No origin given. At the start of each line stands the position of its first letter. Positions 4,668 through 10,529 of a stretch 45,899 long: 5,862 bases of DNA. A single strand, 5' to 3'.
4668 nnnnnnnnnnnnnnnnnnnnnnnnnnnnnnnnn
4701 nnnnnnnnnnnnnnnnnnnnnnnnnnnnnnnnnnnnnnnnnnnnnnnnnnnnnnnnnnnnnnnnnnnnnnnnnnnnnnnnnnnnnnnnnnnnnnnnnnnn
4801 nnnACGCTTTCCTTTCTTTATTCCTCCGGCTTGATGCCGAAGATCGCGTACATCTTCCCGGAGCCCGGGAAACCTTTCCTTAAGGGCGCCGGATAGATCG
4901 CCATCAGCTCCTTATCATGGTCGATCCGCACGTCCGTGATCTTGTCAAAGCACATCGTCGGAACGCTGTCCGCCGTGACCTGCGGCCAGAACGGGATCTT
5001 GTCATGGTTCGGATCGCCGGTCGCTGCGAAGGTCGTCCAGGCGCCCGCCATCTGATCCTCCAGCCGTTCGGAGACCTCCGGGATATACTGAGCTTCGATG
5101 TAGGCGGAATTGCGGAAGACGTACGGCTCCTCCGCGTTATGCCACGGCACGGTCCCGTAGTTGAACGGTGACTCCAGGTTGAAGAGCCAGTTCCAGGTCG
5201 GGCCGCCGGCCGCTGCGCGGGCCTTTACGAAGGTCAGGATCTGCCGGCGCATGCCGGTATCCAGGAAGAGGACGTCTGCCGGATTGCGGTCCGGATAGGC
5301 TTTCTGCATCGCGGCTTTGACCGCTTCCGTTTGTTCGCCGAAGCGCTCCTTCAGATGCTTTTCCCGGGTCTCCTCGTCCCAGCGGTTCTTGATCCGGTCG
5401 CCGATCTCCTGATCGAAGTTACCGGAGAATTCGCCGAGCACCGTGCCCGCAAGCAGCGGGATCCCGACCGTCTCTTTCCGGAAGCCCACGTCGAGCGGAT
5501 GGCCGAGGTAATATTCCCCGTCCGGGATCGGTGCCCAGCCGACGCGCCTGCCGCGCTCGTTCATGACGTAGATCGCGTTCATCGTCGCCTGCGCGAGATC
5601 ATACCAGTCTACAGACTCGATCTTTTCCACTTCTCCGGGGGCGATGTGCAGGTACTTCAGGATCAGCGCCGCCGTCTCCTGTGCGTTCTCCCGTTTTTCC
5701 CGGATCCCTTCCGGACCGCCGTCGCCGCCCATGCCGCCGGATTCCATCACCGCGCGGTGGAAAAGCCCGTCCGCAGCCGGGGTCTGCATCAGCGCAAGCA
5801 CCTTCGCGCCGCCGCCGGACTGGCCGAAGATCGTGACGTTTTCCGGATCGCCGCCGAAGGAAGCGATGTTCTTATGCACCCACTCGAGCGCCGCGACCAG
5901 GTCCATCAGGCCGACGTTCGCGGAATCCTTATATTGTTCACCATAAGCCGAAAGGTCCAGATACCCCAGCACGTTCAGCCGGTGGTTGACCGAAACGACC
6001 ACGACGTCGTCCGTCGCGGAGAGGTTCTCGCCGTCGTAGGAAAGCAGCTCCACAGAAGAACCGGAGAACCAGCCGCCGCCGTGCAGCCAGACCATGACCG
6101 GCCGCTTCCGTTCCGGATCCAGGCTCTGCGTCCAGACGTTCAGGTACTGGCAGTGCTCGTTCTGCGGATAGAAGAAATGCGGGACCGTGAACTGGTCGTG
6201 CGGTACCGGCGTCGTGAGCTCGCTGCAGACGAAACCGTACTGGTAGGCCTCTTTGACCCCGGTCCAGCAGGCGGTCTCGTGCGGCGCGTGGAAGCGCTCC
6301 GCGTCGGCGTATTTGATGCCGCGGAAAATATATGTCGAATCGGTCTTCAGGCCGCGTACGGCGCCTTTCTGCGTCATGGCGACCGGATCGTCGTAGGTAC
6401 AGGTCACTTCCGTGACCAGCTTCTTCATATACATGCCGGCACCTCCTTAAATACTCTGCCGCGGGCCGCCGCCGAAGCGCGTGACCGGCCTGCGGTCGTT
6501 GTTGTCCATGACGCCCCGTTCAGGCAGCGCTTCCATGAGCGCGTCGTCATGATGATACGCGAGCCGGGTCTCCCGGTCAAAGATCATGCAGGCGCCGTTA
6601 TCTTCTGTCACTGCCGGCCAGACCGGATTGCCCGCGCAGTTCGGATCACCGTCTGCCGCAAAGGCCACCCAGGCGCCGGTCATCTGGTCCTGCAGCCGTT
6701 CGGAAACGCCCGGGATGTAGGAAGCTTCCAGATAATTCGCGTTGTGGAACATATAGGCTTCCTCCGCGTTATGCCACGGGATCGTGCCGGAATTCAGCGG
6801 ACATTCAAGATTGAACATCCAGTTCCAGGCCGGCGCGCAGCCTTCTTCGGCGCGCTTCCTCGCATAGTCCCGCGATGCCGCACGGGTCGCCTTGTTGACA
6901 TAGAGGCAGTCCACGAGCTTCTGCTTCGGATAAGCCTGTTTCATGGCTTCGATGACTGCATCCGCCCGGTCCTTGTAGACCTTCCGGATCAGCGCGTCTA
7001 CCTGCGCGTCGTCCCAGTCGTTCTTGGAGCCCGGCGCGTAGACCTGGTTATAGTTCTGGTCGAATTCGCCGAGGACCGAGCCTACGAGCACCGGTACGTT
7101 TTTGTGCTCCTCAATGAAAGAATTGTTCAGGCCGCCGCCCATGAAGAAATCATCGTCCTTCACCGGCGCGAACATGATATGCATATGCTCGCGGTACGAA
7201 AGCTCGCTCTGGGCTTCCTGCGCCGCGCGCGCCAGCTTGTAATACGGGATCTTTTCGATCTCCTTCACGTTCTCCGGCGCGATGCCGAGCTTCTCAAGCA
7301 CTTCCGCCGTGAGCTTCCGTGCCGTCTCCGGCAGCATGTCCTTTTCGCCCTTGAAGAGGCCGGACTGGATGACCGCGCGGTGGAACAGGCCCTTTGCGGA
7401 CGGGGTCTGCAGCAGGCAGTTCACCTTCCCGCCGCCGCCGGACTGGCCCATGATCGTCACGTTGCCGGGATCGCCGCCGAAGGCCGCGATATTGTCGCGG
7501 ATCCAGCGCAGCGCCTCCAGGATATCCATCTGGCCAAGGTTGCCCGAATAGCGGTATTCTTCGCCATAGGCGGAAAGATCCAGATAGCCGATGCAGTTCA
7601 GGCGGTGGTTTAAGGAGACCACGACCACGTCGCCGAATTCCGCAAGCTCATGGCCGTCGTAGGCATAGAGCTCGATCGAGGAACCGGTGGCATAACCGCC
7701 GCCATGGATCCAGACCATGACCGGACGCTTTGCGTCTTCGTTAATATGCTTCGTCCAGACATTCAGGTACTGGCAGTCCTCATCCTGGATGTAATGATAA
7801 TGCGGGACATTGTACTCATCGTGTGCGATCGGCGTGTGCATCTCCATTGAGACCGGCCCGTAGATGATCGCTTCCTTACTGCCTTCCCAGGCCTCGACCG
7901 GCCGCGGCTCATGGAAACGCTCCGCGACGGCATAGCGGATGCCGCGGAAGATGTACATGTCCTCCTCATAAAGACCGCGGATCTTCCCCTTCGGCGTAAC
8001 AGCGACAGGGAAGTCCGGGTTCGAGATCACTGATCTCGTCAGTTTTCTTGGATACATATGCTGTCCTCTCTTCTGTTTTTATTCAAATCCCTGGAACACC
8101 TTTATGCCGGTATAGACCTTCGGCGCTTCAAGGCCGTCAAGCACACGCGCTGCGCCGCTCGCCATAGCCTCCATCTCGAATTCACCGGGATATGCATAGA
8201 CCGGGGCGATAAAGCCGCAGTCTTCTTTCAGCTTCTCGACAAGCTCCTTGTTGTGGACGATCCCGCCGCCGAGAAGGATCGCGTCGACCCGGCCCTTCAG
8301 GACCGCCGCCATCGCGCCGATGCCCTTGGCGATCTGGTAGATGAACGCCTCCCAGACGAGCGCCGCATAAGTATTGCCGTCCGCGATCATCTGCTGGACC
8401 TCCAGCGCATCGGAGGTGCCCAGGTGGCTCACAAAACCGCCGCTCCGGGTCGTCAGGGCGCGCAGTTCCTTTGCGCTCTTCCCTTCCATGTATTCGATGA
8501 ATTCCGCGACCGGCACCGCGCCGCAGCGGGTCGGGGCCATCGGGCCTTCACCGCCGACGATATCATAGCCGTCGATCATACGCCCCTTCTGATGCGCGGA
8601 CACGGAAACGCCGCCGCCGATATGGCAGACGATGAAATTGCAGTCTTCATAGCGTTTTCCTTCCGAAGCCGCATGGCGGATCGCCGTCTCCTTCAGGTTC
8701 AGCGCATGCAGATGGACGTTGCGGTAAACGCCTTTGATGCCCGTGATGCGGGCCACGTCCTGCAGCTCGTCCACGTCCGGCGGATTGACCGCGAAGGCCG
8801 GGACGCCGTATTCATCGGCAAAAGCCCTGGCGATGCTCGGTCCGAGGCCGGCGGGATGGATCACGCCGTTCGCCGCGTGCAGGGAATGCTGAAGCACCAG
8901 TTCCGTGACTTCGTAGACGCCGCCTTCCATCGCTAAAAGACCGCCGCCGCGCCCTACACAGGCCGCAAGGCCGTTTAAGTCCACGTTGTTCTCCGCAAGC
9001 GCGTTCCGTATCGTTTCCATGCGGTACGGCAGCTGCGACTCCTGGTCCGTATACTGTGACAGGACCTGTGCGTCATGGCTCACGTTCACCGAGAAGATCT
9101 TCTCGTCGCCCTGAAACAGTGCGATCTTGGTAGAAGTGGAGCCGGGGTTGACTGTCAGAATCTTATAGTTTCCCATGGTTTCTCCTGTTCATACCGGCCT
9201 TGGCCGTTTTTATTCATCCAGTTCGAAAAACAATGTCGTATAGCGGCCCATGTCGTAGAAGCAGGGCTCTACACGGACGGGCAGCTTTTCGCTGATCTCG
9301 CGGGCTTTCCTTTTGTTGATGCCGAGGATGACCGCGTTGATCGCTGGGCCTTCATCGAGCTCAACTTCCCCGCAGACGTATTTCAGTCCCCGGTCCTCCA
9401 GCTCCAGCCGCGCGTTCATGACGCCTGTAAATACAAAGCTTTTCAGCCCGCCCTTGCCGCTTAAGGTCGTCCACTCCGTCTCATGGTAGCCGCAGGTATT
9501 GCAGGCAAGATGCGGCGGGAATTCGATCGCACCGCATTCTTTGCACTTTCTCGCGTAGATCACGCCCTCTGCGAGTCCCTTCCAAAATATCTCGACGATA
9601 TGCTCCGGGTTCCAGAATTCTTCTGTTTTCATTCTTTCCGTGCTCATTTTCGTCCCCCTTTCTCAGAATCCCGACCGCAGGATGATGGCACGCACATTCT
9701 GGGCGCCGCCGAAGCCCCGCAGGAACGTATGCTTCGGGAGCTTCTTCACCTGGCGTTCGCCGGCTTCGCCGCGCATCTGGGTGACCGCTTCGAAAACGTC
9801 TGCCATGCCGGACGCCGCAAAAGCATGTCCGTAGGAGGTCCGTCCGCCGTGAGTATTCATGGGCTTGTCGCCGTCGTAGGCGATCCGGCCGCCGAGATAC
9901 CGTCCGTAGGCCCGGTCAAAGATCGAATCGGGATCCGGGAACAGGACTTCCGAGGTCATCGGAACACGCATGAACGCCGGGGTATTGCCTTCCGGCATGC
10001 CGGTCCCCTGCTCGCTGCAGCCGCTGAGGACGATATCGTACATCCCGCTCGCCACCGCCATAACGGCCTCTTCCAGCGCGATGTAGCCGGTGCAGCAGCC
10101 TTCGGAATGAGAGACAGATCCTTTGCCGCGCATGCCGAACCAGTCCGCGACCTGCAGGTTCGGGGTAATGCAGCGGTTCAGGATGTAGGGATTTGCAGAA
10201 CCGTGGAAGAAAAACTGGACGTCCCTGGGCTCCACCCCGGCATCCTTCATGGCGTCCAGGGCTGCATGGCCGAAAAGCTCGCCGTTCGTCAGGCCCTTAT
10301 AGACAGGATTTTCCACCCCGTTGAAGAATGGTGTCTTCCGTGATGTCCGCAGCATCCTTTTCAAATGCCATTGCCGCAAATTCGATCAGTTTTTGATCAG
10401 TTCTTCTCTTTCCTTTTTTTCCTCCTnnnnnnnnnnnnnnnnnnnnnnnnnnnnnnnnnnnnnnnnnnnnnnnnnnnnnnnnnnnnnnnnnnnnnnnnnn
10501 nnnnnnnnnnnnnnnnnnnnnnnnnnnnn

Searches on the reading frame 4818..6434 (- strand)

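Call 4: search_protein_families(library=pfam, proteins=[window:4818-6434:-], max_evalue=0.01)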
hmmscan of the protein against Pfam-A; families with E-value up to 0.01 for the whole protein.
window:4818-6434:- (538 aa): 4 families
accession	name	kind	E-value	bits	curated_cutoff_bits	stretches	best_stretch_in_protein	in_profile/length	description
PF00135.34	COesterase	-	1.2e-82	279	27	1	16-497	2-497/515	Carboxylesterase family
PF20434.5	BD-FAE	-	1.1e-10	41.8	26.8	1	108-217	10-106/215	BD-FAE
PF07859.19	Abhydrolase_3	-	1.8e-08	34.8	25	1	175-221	48-94/210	alpha/beta hydrolase fold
PF00326.27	Peptidase_S9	-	0.0086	16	22.6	0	169-233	38-97/213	Prolyl oligopeptidase family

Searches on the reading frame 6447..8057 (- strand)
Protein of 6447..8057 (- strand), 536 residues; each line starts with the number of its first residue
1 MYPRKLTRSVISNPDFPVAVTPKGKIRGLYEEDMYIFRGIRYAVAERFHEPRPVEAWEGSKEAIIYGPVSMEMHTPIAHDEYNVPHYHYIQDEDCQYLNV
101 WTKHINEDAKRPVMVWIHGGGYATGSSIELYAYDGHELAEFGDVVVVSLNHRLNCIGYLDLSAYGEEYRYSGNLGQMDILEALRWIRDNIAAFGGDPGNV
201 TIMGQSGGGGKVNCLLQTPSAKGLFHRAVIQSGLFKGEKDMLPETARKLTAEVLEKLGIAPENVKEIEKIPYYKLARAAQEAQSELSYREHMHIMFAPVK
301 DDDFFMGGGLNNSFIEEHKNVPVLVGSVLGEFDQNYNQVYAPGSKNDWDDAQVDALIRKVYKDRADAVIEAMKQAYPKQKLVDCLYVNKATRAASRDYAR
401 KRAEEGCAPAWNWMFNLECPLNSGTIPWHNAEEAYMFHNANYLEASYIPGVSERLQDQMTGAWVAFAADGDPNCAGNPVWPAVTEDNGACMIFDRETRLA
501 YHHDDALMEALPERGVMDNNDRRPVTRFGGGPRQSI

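Call 4: search_protein_families(library=pfam, proteins=[window:6447-8057:-], max_evalue=0.01)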
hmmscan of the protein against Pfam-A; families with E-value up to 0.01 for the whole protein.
window:6447-8057:- (536 aa): 4 families
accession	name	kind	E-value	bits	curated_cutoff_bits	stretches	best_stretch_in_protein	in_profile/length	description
PF00135.34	COesterase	-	3e-84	284.3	27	1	17-498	3-501/515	Carboxylesterase family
PF20434.5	BD-FAE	-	1.7e-09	37.9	26.8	1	106-209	8-100/215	BD-FAE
PF07859.19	Abhydrolase_3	-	3.6e-07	30.6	25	1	114-217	1-90/210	alpha/beta hydrolase fold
PF00326.27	Peptidase_S9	-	0.00023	21.1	22.6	1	164-271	28-136/213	Prolyl oligopeptidase family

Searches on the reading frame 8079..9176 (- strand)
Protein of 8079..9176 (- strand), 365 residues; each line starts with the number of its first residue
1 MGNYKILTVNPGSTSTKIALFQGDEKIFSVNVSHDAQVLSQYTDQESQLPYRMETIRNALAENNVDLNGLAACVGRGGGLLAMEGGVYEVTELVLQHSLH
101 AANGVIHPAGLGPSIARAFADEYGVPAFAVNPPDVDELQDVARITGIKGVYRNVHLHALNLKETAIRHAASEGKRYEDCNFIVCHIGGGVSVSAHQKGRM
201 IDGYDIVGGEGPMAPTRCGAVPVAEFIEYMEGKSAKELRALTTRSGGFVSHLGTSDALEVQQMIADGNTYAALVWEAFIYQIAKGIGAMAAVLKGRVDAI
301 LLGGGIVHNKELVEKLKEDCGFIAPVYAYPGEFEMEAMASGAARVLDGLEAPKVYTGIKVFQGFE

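Call 4: search_protein_families(library=pfam, proteins=[window:8079-9176:-], max_evalue=0.01)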
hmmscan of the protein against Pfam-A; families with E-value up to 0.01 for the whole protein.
window:8079-9176:- (365 aa): 4 families
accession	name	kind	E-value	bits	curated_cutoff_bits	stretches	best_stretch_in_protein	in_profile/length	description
PF00871.23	Acetate_kinase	-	1.8e-21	76.7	22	1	171-315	192-341/392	Acetokinase family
PF00480.26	ROK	-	0.0011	19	22.9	1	254-318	194-256/294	ROK family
PF22521.2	HypF_C_2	-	0.0051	17.1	27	1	262-319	155-216/241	Carbamoyltransferase, Kae1-like Domain, second subdomain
PF01869.26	BcrAD_BadFG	-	0.0061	16.6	31.5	0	263-317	187-241/271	BadF/BadG/BcrA/BcrD ATPase family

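Call 5: search_protein_families(library=ncbifam, proteins=[window:8079-9176:-], max_evalue=0.01)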
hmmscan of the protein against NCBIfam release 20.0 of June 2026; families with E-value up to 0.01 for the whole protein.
window:8079-9176:- (365 aa): 9 families
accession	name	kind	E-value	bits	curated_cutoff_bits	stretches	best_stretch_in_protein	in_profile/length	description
NF002834.0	PRK03011.1-5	subfamily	1.4e-123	412.5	222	1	4-356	3-356/357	butyrate kinase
TIGR02707.1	butyr_kinase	equivalog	4.1e-115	384.6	289.1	1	5-353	1-350/351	butyrate kinase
TIGR00016.1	ackA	subfamily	3.1e-22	78.9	293.4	1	168-315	196-347/405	acetate/propionate family kinase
NF009045.0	PRK12379.1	equivalog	1.8e-15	56.7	580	1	175-317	193-338/402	propionate kinase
NF009099.0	PRK12440.1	equivalog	2.7e-14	53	693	1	173-310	195-334/397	acetate/propionate family kinase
NF009063.0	PRK12397.1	equivalog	1.2e-13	50.5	659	1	174-310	196-335/404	acetate/propionate family kinase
NF005520.0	PRK07157.1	equivalog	9.8e-10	38.1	561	1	177-314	197-338/400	acetate kinase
NF005462.0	PRK07058.1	equivalog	1.2e-09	37.7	486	1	175-309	197-331/396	acetate/propionate family kinase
NF042998.1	bglucokin_BglK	equivalog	7.6e-06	25.4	550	1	172-319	114-257/291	beta-glucoside kinase BglK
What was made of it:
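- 8079..9176 (-): Butyrate-type acyl kinase, the likely last step of the module. In most relatives it is adjacent to the thiolase or the Pta. NF002834 412 bits, TIGR02707 384 bits (call 5).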

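Call 65: search_solved_structures(query=window:8079-9176:-, max_evalue=1e-8)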
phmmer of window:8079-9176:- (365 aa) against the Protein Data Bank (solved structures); distinct sequences matched with E-value up to 1e-8: 19.
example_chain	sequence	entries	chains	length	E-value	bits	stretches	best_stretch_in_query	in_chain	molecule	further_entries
1x9j_A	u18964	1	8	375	7e-83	281.9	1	4-356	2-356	Probable butyrate kinase 2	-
1saz_A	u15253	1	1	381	7.4e-83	281.8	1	4-356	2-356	Probable butyrate kinase 2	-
1tuu_A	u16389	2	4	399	2.5e-16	63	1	152-315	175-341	Acetate kinase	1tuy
1g99_A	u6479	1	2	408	2.7e-16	62.9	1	152-315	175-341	ACETATE KINASE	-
2iir_A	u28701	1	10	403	5.4e-16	61.9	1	155-314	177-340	Acetate kinase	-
6ioy_A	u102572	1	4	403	2.1e-14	56.7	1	154-327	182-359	Acetate kinase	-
3sk3_A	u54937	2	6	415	8.1e-13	51.4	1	172-317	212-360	Acetate kinase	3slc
4ijn_A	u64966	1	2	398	2.5e-12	49.8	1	174-310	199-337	Acetate kinase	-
4dq8_A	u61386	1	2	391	1.3e-11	47.4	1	4-313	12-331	Acetate kinase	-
3khy_A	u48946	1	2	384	2.7e-11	46.4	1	173-314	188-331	Propionate kinase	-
3r9p_A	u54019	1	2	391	2.1e-10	43.5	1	4-313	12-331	AckA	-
9dv8_A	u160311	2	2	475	2.5e-10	43.2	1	153-306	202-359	Acetate kinase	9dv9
4xh4_A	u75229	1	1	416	3e-10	43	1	177-317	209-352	Propionate kinase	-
4fwl_A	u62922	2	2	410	3e-10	43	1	177-317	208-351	Propionate kinase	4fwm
4xh5_A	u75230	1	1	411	3.1e-10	43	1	177-317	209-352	Propionate kinase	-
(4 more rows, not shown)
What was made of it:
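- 8079..9176 (-): T. maritima Buk2 (1saz) 7e-83 (call 65).
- On Butyrate kinase (TIGR02707): 1saz 7e-83 (calls 5, 65).
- A Buk-type rather than Ack-type kinase fits an acyl group larger than acetyl (calls 5, 65).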

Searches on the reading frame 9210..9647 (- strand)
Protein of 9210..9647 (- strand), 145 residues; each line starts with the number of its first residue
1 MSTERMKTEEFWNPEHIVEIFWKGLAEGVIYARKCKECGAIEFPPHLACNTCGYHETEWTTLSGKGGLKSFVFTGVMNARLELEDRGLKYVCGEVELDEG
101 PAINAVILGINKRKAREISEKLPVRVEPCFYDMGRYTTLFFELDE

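Call 4: search_protein_families(library=pfam, proteins=[window:9210-9647:-], max_evalue=0.01)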
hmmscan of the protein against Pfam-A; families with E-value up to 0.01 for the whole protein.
window:9210-9647:- (145 aa): 2 families
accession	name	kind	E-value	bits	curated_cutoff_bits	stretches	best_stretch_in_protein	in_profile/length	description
PF12172.15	zf-ChsH2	-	8.7e-08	32.3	23.2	1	22-53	1-32/37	ChsH2, rubredoxin-like zinc ribbon domain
PF01796.24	OB_ChsH2_C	-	0.00014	22.1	27.1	1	59-111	1-50/65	ChsH2, C-terminal OB-fold domain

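Call 5: search_protein_families(library=ncbifam, proteins=[window:9210-9647:-], max_evalue=0.01)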
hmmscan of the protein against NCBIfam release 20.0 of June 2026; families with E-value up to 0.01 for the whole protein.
window:9210-9647:- (145 aa): 2 families
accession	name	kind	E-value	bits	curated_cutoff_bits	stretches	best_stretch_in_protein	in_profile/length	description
NF053627.1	BnzsclthlBbsAGT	equivalog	5.5e-07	29.6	250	1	18-106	25-107/145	benzoylsuccinyl-CoA thiolase subunit BbsA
NF041911.1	HVO_0649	equivalog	0.0033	17.3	70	0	47-61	23-39/65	HVO_0649 family zinc finger protein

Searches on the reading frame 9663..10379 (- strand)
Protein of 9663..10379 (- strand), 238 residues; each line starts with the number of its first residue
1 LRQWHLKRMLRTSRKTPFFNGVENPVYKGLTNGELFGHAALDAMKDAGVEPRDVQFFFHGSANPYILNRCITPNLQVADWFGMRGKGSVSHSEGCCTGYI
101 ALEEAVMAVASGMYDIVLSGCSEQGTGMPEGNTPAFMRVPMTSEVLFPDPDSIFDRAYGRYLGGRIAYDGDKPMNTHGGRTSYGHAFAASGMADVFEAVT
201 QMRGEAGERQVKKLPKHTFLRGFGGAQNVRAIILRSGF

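Call 4: search_protein_families(library=pfam, proteins=[window:9663-10379:-], max_evalue=0.01)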
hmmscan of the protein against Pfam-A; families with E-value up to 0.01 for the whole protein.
window:9663-10379:- (238 aa): 4 families
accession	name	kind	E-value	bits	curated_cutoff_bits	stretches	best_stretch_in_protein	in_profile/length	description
PF22691.2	Thiolase_C_1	-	7.2e-19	68.4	28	1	161-231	70-138/144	Thiolase C-terminal domain-like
PF00108.29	Thiolase_N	-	0.00082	19.3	26.4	1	15-133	8-123/260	Thiolase, N-terminal domain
PF02801.28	Ketoacyl-synt_C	-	0.0012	19.2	20.8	0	180-204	85-109/119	Beta-ketoacyl synthase, C-terminal domain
PF00109.32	ketoacyl-synt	-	0.0064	16.6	20.8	0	68-123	149-202/252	Beta-ketoacyl synthase, N-terminal domain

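Call 5: search_protein_families(library=ncbifam, proteins=[window:9663-10379:-], max_evalue=0.01)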
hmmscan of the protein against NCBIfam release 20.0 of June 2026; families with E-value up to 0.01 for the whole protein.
window:9663-10379:- (238 aa): 20 families
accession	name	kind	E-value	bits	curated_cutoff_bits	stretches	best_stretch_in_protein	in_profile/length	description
NF004810.0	PRK06157.1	equivalog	5.7e-23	81.7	403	2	157-232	316-392/400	acetyl-CoA acetyltransferase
NF004720.0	PRK06064.1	subfamily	9.7e-23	80.5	420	2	34-130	24-120/389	thiolase domain-containing protein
NF053570.1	AcCoTHIOL_METTL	equivalog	6e-20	71.4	600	2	164-226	311-372/385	acetyl-CoA acetyltransferase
NF004811.0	PRK06158.1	subfamily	3.6e-16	59.1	421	2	163-228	308-371/384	acetyl-CoA acetyltransferase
NF009228.0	PRK12578.1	subfamily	7.9e-16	57.7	485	2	38-119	29-108/387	thiolase domain-containing protein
NF006180.0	PRK08313.1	subfamily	1.9e-14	53.4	514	2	164-230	313-377/389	thiolase domain-containing protein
NF004715.0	PRK06059.1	equivalog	5.1e-14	52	424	2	164-213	328-377/399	lipid-transfer protein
NF006102.0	PRK08256.1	subfamily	4.3e-13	49.1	436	1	165-227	322-385/394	lipid-transfer protein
NF005704.0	PRK07516.1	subfamily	5.4e-12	45.4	412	2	33-129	23-119/389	thiolase domain-containing protein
NF053628.1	BnzsclthlBbsBGT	equivalog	2.9e-11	42.8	750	1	164-225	309-370/389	benzoylsuccinyl-CoA thiolase subunit BbsB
NF004936.0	PRK06289.1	equivalog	6.8e-11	41.6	375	1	164-227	331-393/405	acetyl-CoA acetyltransferase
NF006010.0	PRK08142.1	subfamily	7.5e-11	41.4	462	2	163-227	310-374/388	thiolase domain-containing protein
TIGR01930.1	AcCoA-C-Actrans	subfamily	3.3e-09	36.2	240.55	1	16-134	7-122/385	acetyl-CoA C-acyltransferase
NF004721.0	PRK06065.1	equivalog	5.8e-09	35.3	455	1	164-230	320-386/393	thiolase domain-containing protein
NF005892.0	PRK07855.1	subfamily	1.2e-08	34.3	469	1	163-213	322-368/390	lipid-transfer protein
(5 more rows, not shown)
